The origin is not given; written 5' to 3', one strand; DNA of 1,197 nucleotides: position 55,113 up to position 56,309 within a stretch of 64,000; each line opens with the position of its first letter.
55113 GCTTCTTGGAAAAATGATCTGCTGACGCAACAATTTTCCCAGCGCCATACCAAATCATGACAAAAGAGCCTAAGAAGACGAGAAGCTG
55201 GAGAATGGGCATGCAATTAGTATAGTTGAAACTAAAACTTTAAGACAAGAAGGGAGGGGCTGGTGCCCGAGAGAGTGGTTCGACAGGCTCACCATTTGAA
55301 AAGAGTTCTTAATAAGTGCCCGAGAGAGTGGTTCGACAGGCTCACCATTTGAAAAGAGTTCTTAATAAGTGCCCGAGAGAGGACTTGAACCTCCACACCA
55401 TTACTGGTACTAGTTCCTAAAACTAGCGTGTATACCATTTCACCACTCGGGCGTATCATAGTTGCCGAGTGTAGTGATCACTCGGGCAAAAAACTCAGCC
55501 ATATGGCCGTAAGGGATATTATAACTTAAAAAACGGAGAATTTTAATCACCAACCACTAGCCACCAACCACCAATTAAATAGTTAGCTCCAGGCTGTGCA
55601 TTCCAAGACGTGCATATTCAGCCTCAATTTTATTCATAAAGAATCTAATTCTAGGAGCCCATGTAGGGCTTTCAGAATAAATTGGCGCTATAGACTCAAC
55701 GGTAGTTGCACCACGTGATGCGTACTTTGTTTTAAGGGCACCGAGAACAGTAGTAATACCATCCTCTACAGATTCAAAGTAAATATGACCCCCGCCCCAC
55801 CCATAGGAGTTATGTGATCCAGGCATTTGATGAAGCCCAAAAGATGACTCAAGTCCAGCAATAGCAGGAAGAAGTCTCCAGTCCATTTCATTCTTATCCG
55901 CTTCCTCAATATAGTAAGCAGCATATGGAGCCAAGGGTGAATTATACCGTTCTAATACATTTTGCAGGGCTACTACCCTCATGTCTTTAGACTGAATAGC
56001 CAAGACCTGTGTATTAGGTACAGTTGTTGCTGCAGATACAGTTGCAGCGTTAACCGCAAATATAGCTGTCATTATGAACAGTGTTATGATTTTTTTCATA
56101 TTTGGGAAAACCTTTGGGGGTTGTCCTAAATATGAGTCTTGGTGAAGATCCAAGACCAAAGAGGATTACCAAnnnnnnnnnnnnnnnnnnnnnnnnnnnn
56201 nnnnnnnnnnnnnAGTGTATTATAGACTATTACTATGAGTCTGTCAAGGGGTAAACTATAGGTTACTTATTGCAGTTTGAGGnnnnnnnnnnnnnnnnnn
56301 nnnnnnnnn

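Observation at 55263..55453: tRNA-Leu(TAG) 3' end duplicated twice as the head of a 53-bp tandem repeat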

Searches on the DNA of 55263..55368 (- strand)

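Call 79: search_dna_similar(query=window:55263-55368:-, collection=plasmids, mode=distant, max_evalue=1, max_rows=10)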
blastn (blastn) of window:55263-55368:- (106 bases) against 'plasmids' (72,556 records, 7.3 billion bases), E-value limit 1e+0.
Records with a match: 2; places in all: 4; records where one place covers at least 80% of the query: 0.
Best place of each record, by identity: >=99% 2.
By first word of the organism name: Phyllobacterium 1; Nitratireductor 1.
By predicted mobility (MOB-suite, as given by PLSDB): non-mobilizable 2.
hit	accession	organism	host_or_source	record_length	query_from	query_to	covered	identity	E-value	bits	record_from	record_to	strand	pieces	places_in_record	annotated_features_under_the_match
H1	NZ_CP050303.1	Phyllobacterium sp. 628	Oxytropis pumilio,cell culture,root ...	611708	21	94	40%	100.0%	9e-1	78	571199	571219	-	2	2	none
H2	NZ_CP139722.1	Nitratireductor rhodophyticola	Bacterial Culture,hydrothermal vent ...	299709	21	94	40%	100.0%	9e-1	78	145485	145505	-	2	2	none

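Call 80: search_dna_similar(query=window:55263-55368:-, collection=phages, mode=distant, max_evalue=1, max_rows=10)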
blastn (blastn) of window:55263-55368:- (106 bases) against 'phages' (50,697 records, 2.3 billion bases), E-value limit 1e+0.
No match.

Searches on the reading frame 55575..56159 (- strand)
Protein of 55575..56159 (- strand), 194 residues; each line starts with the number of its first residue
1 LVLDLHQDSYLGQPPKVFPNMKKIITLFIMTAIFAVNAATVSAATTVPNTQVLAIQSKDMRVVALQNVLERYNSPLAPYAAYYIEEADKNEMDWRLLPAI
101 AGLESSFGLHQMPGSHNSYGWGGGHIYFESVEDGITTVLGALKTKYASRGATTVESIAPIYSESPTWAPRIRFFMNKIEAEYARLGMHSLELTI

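Call 10: search_protein_families(library=pfam, proteins=[window:55575-56159:-])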
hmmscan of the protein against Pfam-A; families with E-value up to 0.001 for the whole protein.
window:55575-56159:- (194 aa): 0 families

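Call 49: find_encoding_contigs(protein=window:55575-56099:-, flank=4000, max_places=6)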
Protein window:55575-56099:- (174 aa): no gene with exactly this product is on record in the collection.
